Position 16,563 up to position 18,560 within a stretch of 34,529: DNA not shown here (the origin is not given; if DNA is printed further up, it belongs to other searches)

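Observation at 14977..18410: Compact ECF-sigma module: sigma, membrane anti-sigma-like protein, polyanionic secreted protein and TPR-beta-barrel OMP, a candidate undescribed envelope system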

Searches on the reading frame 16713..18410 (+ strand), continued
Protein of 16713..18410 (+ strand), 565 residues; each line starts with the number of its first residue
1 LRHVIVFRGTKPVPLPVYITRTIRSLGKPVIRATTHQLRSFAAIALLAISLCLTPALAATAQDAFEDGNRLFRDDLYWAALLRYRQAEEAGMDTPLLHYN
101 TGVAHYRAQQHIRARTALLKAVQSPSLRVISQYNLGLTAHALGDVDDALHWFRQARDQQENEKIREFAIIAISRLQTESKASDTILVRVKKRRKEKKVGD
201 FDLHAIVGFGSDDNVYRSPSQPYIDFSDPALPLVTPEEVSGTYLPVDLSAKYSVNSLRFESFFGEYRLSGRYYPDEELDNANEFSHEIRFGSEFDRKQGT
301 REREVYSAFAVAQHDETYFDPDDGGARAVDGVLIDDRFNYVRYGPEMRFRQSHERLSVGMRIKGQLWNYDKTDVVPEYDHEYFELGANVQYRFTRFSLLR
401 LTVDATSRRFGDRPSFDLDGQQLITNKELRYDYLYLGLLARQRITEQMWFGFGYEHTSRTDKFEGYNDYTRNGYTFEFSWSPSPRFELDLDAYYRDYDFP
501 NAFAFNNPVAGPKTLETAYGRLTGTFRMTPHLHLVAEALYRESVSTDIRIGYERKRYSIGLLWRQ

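Call 36: search_protein_representatives(protein=window:16800-18410:+)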
Query: 536 residues. Proteins with E-value up to 0.001 (for the whole library): 1259; up to 1e-10: 405; up to 1e-30: 125. The best 150 are listed.
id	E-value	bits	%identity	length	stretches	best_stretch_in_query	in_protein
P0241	1.9e-179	614.2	53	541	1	14-535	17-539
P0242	1.8e-120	419.7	55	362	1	16-356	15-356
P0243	1.8e-117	409.7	52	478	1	7-406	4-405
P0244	8.3e-116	404.3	40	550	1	6-535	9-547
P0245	8.5e-114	397.6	69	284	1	11-270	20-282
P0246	2.4e-113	396.1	64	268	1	63-330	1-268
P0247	3.7e-113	395.5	41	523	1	32-535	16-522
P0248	1.6e-100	353.9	59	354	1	14-281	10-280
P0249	8.7e-96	338.2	53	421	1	11-310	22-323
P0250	1.6e-88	314.2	36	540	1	14-534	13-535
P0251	2.7e-87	310.2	37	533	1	16-536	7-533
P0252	6.1e-87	309.0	38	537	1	23-535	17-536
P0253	1.5e-85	304.4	36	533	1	15-534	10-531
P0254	2.6e-85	303.7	36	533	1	35-534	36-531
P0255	2.1e-84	300.7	35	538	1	18-531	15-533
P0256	6.5e-83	295.7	35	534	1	6-535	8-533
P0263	1.9e-77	277.7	33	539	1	9-534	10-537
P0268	1.3e-72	261.7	32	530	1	16-536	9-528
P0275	1.6e-67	245.0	32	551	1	14-535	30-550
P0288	5.6e-58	213.4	31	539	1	13-535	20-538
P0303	8.9e-43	163.3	31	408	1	172-534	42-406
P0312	1.3e-40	156.1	29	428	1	173-529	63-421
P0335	4.6e-36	141.1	32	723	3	28-149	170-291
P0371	1.2e-29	119.9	26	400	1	172-536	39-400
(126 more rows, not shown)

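Call 38: search_protein_families(library=pfam, proteins=[P0244, P0250, P0256, P0263, P0275, P0288, P0303, P0312, P0335, P0371], max_evalue=0.01)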
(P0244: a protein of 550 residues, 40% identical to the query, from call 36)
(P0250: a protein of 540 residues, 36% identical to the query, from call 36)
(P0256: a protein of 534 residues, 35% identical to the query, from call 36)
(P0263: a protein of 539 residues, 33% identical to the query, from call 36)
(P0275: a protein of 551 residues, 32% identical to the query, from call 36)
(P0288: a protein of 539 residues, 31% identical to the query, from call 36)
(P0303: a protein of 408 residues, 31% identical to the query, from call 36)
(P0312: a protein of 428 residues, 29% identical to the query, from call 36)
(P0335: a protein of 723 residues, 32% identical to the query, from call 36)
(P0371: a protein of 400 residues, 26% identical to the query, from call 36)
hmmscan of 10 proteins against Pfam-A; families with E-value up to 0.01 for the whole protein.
P0244 (550 aa): 8 families
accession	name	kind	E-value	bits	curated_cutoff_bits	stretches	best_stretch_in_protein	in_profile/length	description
PF07719.23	TPR_2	-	7.7e-09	35.5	27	1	71-97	3-29/34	Tetratricopeptide repeat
PF10082.15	BBP2_2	-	4.1e-08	32.9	23.7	1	371-463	299-376/378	Putative beta-barrel porin 2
PF00515.34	TPR_1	-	9.3e-08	32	27.8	1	71-95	3-27/34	Tetratricopeptide repeat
PF13432.12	TPR_16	-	8.7e-07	29.7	32.7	1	73-135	1-63/65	Tetratricopeptide repeat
PF13505.12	OMP_b-brl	-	6.5e-06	26.9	28.7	0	362-463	81-173/175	Outer membrane protein beta-barrel domain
PF21545.3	T7SS_EccA1_N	-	8.1e-05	22.5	27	1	73-149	172-247/272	T7SS, ESX-1 secretion system protein EccA1, N-terminal domain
PF13181.12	TPR_8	-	0.00011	22.5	25.7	0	72-96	4-28/34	Tetratricopeptide repeat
PF13424.12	TPR_12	-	0.0012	19.4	30.1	0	104-133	4-33/77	Tetratricopeptide repeat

P0250 (540 aa): 13 families
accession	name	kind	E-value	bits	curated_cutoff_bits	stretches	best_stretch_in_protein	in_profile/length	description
PF07719.23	TPR_2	-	4.7e-10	39.2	27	2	67-91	3-27/34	Tetratricopeptide repeat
PF00515.34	TPR_1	-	2.2e-08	34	27.8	0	69-91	5-27/34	Tetratricopeptide repeat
PF13432.12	TPR_16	-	7.1e-08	33.2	32.7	2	85-130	21-63/65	Tetratricopeptide repeat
PF11854.14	MtrB_PioB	-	2.8e-06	26.7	23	1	362-461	287-392/635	Putative outer membrane beta-barrel porin, MtrB/PioB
PF10082.15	BBP2_2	-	6.6e-06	25.7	23.7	0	362-448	301-372/378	Putative beta-barrel porin 2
PF13181.12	TPR_8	-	1.1e-05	25.7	25.7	0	99-128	2-31/34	Tetratricopeptide repeat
PF07642.17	BBP2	-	0.00056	19.7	26.2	1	348-451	237-334/339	Putative beta-barrel porin-2, OmpL-like. bbp2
PF13424.12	TPR_12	-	0.0011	19.5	30.1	0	99-125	46-72/77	Tetratricopeptide repeat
PF07721.20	TPR_4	-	0.0013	19.6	27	0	98-121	1-24/26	Tetratricopeptide repeat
PF13371.12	TPR_9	-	0.0015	18.9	35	0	64-90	28-54/73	Tetratricopeptide repeat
PF14559.12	TPR_19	-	0.0042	17.8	25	0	79-137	5-65/68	Tetratricopeptide repeat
PF13428.12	TPR_14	-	0.0053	17.8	23.5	0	69-105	5-42/44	Tetratricopeptide repeat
PF21545.3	T7SS_EccA1_N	-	0.0072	16.1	27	0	71-148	174-251/272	T7SS, ESX-1 secretion system protein EccA1, N-terminal domain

P0256 (534 aa): 8 families
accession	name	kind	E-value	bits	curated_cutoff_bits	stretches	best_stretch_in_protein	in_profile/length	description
PF10082.15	BBP2_2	-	5.7e-09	35.8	23.7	1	360-448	302-375/378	Putative beta-barrel porin 2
PF13432.12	TPR_16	-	1.5e-08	35.4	32.7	2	36-96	1-62/65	Tetratricopeptide repeat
PF07719.23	TPR_2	-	2.9e-08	33.6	27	1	68-93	3-28/34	Tetratricopeptide repeat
PF00515.34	TPR_1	-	3e-06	27.2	27.8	1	68-93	3-28/34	Tetratricopeptide repeat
PF13424.12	TPR_12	-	1.4e-05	25.6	30.1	0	43-94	14-73/77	Tetratricopeptide repeat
PF13181.12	TPR_8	-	0.00027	21.3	25.7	0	68-94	3-29/34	Tetratricopeptide repeat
PF13414.12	TPR_11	-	0.0019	18.3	26.8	1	39-79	1-41/42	TPR repeat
PF14559.12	TPR_19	-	0.0061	17.3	25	0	42-95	1-54/68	Tetratricopeptide repeat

P0263 (539 aa): 8 families
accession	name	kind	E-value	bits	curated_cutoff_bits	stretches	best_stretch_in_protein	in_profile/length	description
PF13432.12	TPR_16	-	6e-08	33.4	32.7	1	39-94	2-57/65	Tetratricopeptide repeat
PF07719.23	TPR_2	-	1.1e-07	31.9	27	1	69-94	2-27/34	Tetratricopeptide repeat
PF00515.34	TPR_1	-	2e-07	31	27.8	1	70-92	3-25/34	Tetratricopeptide repeat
PF13414.12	TPR_11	-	3.1e-05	24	26.8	1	41-82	1-42/42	TPR repeat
PF13424.12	TPR_12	-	6.9e-05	23.4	30.1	0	35-94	3-71/77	Tetratricopeptide repeat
PF13181.12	TPR_8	-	0.001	19.5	25.7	0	71-95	4-28/34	Tetratricopeptide repeat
PF14559.12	TPR_19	-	0.0036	18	25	1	45-95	2-52/68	Tetratricopeptide repeat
PF13374.12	TPR_10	-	0.0075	16.7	27.5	0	102-128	2-28/42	Tetratricopeptide repeat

P0275 (551 aa): 7 families
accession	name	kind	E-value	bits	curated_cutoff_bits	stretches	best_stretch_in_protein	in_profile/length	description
PF13432.12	TPR_16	-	1.2e-10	42.1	32.7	2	55-111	1-57/65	Tetratricopeptide repeat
PF07719.23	TPR_2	-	3.2e-09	36.6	27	1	87-111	3-27/34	Tetratricopeptide repeat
PF00515.34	TPR_1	-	1.2e-06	28.5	27.8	1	87-109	3-25/34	Tetratricopeptide repeat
PF14559.12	TPR_19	-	0.0006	20.5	25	1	62-111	2-51/68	Tetratricopeptide repeat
PF13424.12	TPR_12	-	0.003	18.2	30.1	1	86-145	4-71/77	Tetratricopeptide repeat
PF13174.12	TPR_6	-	0.0048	17.9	26.3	0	89-109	4-24/33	Tetratricopeptide repeat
PF13181.12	TPR_8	-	0.0079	16.7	25.7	0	87-111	3-27/34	Tetratricopeptide repeat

P0288 (539 aa): 7 families
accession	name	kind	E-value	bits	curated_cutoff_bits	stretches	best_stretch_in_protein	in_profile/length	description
PF13432.12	TPR_16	-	9.5e-11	42.4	32.7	2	82-136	7-61/65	Tetratricopeptide repeat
PF07719.23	TPR_2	-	2.1e-08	34.1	27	1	74-99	3-28/34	Tetratricopeptide repeat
PF00515.34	TPR_1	-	6.6e-08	32.5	27.8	1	74-98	3-27/34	Tetratricopeptide repeat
PF13181.12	TPR_8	-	9.8e-07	28.9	25.7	1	75-99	4-28/34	Tetratricopeptide repeat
PF13174.12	TPR_6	-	5.3e-06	27.2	26.3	0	108-130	2-24/33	Tetratricopeptide repeat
PF13424.12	TPR_12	-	5e-05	23.9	30.1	0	51-98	16-71/77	Tetratricopeptide repeat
PF13374.12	TPR_10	-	0.0088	16.5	27.5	1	77-99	7-29/42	Tetratricopeptide repeat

P0303 (408 aa): 2 families
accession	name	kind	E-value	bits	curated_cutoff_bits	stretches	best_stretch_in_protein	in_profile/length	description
PF10082.15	BBP2_2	-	0.00022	20.6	23.7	0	354-405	324-375/378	Putative beta-barrel porin 2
PF10677.15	DUF2490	-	0.0038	17.4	29.8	0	194-337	11-118/186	Protein of unknown function (DUF2490)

P0312 (428 aa): 0 families

P0335 (723 aa): 20 families
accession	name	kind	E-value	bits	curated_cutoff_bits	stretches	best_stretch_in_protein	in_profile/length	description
PF07719.23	TPR_2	-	5.4e-27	92.1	27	1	59-86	1-28/34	Tetratricopeptide repeat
PF13432.12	TPR_16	-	3.5e-23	82.1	32.7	3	178-227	1-50/65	Tetratricopeptide repeat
PF00515.34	TPR_1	-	2.1e-20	72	27.8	1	242-267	1-26/34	Tetratricopeptide repeat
PF13181.12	TPR_8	-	3e-20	71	25.7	0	209-234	2-27/34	Tetratricopeptide repeat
PF13424.12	TPR_12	-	1.3e-16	61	30.1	2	210-271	5-74/77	Tetratricopeptide repeat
PF13174.12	TPR_6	-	1.2e-14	54.3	26.3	0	97-122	4-29/33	Tetratricopeptide repeat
PF14559.12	TPR_19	-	1e-11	45.4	25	0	184-235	1-52/68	Tetratricopeptide repeat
PF07721.20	TPR_4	-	1.8e-11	43.9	27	0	93-115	1-23/26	Tetratricopeptide repeat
PF13176.12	TPR_7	-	2.4e-11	43.2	27.9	0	96-126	2-31/36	Tetratricopeptide repeat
PF13374.12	TPR_10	-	3.9e-10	39.9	27.5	0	64-84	7-27/42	Tetratricopeptide repeat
PF13371.12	TPR_9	-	7.3e-08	32.8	35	0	206-232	27-53/73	Tetratricopeptide repeat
PF13428.12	TPR_14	-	1.1e-07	32.2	23.5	0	59-95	1-37/44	Tetratricopeptide repeat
PF12895.13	ANAPC3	-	2.6e-07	31.3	27.2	0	175-228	24-76/82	Anaphase-promoting complex, cyclosome, subunit 3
PF13414.12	TPR_11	-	9.5e-07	28.9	26.8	0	215-252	1-38/42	TPR repeat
PF23300.3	HEAT_Nup120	-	2.2e-05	24.8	29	0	350-409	10-69/170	Nucleoporin Nup120, HEAT repeats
PF10082.15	BBP2_2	-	8.1e-05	22.1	23.7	1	670-721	325-376/378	Putative beta-barrel porin 2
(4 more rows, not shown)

P0371 (400 aa): 0 families

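Call 44: find_homologous_proteins(query=A4, max_evalue=1e-10)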
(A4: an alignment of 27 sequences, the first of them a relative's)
Query A4 (27 sequences) (540 aa, profile of the alignment): 199 proteins with E <= 1e-10 among 8000 candidates; the best 120 are listed.
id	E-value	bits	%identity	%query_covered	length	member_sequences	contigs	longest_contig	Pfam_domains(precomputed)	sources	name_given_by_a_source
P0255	1.5e-202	692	45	97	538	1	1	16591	PF00515.35,PF13424.13,PF13432.13,PF07719.24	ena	-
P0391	3.5e-202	691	43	97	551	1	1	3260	PF00515.35,PF13432.13,PF07719.24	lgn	-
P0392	3.1e-201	688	42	97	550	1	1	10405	PF13414.13,PF00515.35,PF13424.13,PF13432.13,PF13181.13,PF07719.24,PF13374.13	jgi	-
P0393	9.1e-201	686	45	97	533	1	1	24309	PF00515.35,PF13432.13,PF07719.24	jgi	jgi:hypothetical protein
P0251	3.1e-200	684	41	94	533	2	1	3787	PF04575.20,PF00515.35,PF13424.13,PF07719.24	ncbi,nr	ncbi:MAG TPA: tetratricopeptide repeat protein, partial [Gammaproteobacteria bacterium]|nr:tetratric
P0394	1.3e-198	679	44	97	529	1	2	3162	-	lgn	-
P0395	1.6e-198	679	44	97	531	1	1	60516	PF00515.35,PF13432.13,PF07719.24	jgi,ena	-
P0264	7.5e-198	676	40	96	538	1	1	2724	PF00515.35,PF13432.13,PF10082.16,PF07719.24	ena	-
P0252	4.5e-197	674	41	97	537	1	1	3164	PF00515.35,PF13424.13,PF13432.13,PF13181.13,PF07719.24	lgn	-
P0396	6.2e-197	673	43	97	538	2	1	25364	PF07721.21,PF14559.13,PF13414.13,PF00515.35,PF12895.14,PF13424.13,PF13176.13,PF13432.13,PF13181.13,PF07719.24,PF13374.13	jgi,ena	-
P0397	1.4e-196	672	46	96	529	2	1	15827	PF00515.35,PF13432.13,PF10082.16,PF07719.24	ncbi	-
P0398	9.2e-196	670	44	94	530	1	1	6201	PF13432.13,PF07719.24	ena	-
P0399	1.1e-195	669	46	97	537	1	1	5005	PF13414.13,PF13432.13,PF10082.16,PF07719.24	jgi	jgi:tetratricopeptide (TPR) repeat protein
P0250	8.0e-195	666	100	100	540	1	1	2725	PF00515.35,PF13432.13,PF10082.16,PF13181.13,PF07719.24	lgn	-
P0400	1.6e-194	665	44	97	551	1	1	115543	PF13414.13,PF13432.13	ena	-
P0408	3.0e-191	655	42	97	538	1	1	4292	PF13414.13,PF00515.35,PF13424.13,PF13176.13,PF13432.13,PF13181.13,PF07719.24,PF13174.13,PF13374.13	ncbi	-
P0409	4.4e-191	654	42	94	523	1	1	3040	PF13432.13,PF10082.16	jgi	jgi:tetratricopeptide (TPR) repeat protein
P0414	7.9e-190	650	43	94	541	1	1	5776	PF13432.13,PF10082.16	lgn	-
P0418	3.9e-187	641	70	96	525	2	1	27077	PF21545.4,PF00515.35,PF13432.13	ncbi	-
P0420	2.6e-186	638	43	97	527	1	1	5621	PF21545.4,PF00515.35,PF13424.13,PF13432.13,PF10082.16,PF13181.13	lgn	-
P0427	1.2e-185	636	43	98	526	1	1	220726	PF13414.13,PF21545.4,PF00515.35,PF13424.13,PF13432.13,PF07719.24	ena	-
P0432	9.6e-185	633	44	97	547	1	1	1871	PF00515.35,PF13432.13,PF10082.16,PF07719.24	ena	-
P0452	7.1e-182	624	41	98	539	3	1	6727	PF13432.13,PF10082.16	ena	-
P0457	2.8e-181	622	38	97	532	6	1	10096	PF00515.35,PF13432.13,PF10082.16,PF13181.13,PF07719.24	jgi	jgi:tetratricopeptide (TPR) repeat protein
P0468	2.8e-179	615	41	92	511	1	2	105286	PF13414.13,PF00515.35,PF13432.13,PF07719.24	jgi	jgi:tetratricopeptide (TPR) repeat protein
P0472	1.4e-178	613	40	96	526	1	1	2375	PF13432.13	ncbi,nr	ncbi:MAG TPA: tetratricopeptide repeat protein [Gammaproteobacteria bacterium]|nr:tetratricopeptide 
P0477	1.1e-177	610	39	93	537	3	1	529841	PF13432.13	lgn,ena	-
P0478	2.3e-177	609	39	98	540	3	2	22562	PF13414.13,PF13432.13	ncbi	-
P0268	9.8e-176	603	33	97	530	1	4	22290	PF00515.35,PF13181.13,PF07719.24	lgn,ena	-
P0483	3.6e-175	602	39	92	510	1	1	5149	PF13432.13,PF10082.16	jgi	jgi:hypothetical protein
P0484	5.7e-175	601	37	97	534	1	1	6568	PF04575.20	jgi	jgi:tetratricopeptide (TPR) repeat protein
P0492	1.5e-170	586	41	98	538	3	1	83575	PF00515.35,PF13424.13,PF13432.13,PF13181.13,PF07719.24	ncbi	-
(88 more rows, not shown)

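Call 45: search_protein_families(library=pfam, alignment_id=A4, max_evalue=1)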
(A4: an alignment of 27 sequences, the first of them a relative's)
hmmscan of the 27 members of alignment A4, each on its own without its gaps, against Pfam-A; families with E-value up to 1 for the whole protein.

A. member 1, P0250 (540 aa): 17 families
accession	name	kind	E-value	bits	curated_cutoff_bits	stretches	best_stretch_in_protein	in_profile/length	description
PF07719.23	TPR_2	-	4.7e-10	39.2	27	2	67-91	3-27/34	Tetratricopeptide repeat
PF00515.34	TPR_1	-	2.2e-08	34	27.8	2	69-91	5-27/34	Tetratricopeptide repeat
PF13432.12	TPR_16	-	7.1e-08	33.2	32.7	2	85-130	21-63/65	Tetratricopeptide repeat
PF11854.14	MtrB_PioB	-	2.8e-06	26.7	23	1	362-461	287-392/635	Putative outer membrane beta-barrel porin, MtrB/PioB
PF10082.15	BBP2_2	-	6.6e-06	25.7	23.7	2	362-448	301-372/378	Putative beta-barrel porin 2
PF13181.12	TPR_8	-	1.1e-05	25.7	25.7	1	99-128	2-31/34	Tetratricopeptide repeat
PF07642.17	BBP2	-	0.00056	19.7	26.2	1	348-451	237-334/339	Putative beta-barrel porin-2, OmpL-like. bbp2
PF13424.12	TPR_12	-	0.0011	19.5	30.1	1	99-125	46-72/77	Tetratricopeptide repeat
PF07721.20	TPR_4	-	0.0013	19.6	27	0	98-121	1-24/26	Tetratricopeptide repeat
PF13371.12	TPR_9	-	0.0015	18.9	35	0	64-90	28-54/73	Tetratricopeptide repeat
PF14559.12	TPR_19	-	0.0042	17.8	25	1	79-137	5-65/68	Tetratricopeptide repeat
PF13428.12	TPR_14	-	0.0053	17.8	23.5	2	69-105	5-42/44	Tetratricopeptide repeat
PF21545.3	T7SS_EccA1_N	-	0.0072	16.1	27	1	71-148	174-251/272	T7SS, ESX-1 secretion system protein EccA1, N-terminal domain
PF13374.12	TPR_10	-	0.017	15.6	27.5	1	103-124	7-28/42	Tetratricopeptide repeat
PF13505.12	OMP_b-brl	-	0.018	15.7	28.7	1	313-452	43-173/175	Outer membrane protein beta-barrel domain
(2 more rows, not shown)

B. families by the number of members that match (of 27 scanned): 43 families (the first 25 are shown)
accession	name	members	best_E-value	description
PF07719.23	TPR_2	27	6.6e-13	Tetratricopeptide repeat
PF00515.34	TPR_1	27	1.1e-12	Tetratricopeptide repeat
PF13432.12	TPR_16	27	3.4e-11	Tetratricopeptide repeat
PF13181.12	TPR_8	26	1.6e-08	Tetratricopeptide repeat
PF13414.12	TPR_11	25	3.3e-11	TPR repeat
PF13424.12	TPR_12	25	4.6e-09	Tetratricopeptide repeat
PF13374.12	TPR_10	24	3.8e-07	Tetratricopeptide repeat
PF13174.12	TPR_6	22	5.3e-06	Tetratricopeptide repeat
PF14559.12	TPR_19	20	5.3e-09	Tetratricopeptide repeat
PF13428.12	TPR_14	19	0.00011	Tetratricopeptide repeat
PF07721.20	TPR_4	19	0.00035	Tetratricopeptide repeat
PF13176.12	TPR_7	16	7.4e-09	Tetratricopeptide repeat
PF12895.13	ANAPC3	14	4.5e-06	Anaphase-promoting complex, cyclosome, subunit 3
PF13431.12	TPR_17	13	0.00028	Tetratricopeptide repeat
PF13371.12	TPR_9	13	0.00057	Tetratricopeptide repeat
PF10082.15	BBP2_2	7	5.7e-09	Putative beta-barrel porin 2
PF04575.19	SlipAM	2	3.9e-06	Surface lipoprotein assembly modifier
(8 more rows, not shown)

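Call 46: find_encoding_contigs(protein=P0427, flank=6000, max_places=2)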
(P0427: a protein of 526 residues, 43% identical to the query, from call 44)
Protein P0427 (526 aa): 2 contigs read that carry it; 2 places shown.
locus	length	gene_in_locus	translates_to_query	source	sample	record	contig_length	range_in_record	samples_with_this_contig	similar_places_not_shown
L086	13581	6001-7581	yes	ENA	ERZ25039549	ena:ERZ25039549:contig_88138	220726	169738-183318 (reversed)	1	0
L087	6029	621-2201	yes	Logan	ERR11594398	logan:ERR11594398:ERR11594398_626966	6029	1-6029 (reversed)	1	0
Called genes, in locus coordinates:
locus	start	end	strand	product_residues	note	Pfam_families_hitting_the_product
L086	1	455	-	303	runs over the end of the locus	PF00126:HTH_1, PF03466:LysR_substrate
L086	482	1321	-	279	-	PF23441:SDR, PF00106:adh_short, PF08659:KR (weak), PF13561:adh_short_C2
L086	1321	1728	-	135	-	-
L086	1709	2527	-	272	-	PF00497:SBP_bac_3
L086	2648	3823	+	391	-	PF01663:Phosphodiest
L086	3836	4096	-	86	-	PF14357:DUF4404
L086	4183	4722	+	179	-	PF04542:Sigma70_r2, PF08281:Sigma70_r4_2, PF04545:Sigma70_r4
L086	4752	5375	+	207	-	PF13490:zf-HC2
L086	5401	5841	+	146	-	-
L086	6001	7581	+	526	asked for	PF00515:TPR_1 (faint), PF07719:TPR_2 (faint), PF13414:TPR_11 (faint), PF21545:T7SS_EccA1_N (weak), PF13424:TPR_12 (weak), PF13432:TPR_16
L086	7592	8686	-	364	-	PF03544:TonB_C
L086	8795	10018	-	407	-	PF03544:TonB_C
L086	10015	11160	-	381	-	PF00072:Response_reg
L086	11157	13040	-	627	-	PF02518:HATPase_c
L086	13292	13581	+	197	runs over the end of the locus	-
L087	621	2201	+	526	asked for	PF00515:TPR_1 (faint), PF07719:TPR_2 (faint), PF13414:TPR_11 (faint), PF21545:T7SS_EccA1_N (weak), PF13424:TPR_12 (weak), PF13432:TPR_16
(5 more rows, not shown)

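Call 47: find_encoding_contigs(protein=P0477, flank=6000, max_places=2)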
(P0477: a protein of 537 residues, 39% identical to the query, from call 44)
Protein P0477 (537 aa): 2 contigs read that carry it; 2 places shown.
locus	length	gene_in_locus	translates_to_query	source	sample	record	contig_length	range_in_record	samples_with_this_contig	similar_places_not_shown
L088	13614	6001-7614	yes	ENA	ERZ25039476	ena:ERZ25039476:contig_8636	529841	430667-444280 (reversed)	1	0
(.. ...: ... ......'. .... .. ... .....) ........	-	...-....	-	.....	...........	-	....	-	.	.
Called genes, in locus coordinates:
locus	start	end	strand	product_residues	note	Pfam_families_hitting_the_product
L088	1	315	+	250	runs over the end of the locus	-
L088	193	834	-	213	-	-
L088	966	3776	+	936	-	PF13600:DUF4140 (faint), PF13598:DUF4139 (faint)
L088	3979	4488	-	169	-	-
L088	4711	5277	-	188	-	PF00497:SBP_bac_3, PF10613:Lig_chan-Glu_bd (weak)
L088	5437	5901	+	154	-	-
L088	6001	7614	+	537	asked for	PF13432:TPR_16 (faint)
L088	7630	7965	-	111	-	-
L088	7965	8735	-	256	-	-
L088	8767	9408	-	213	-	PF03544:TonB_C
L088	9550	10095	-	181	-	PF14559:TPR_19 (faint)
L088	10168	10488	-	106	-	-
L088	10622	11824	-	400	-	PF02518:HATPase_c, PF00072:Response_reg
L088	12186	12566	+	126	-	-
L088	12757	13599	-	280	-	-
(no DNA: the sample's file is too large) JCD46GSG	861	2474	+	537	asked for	PF13432:TPR_16 (faint)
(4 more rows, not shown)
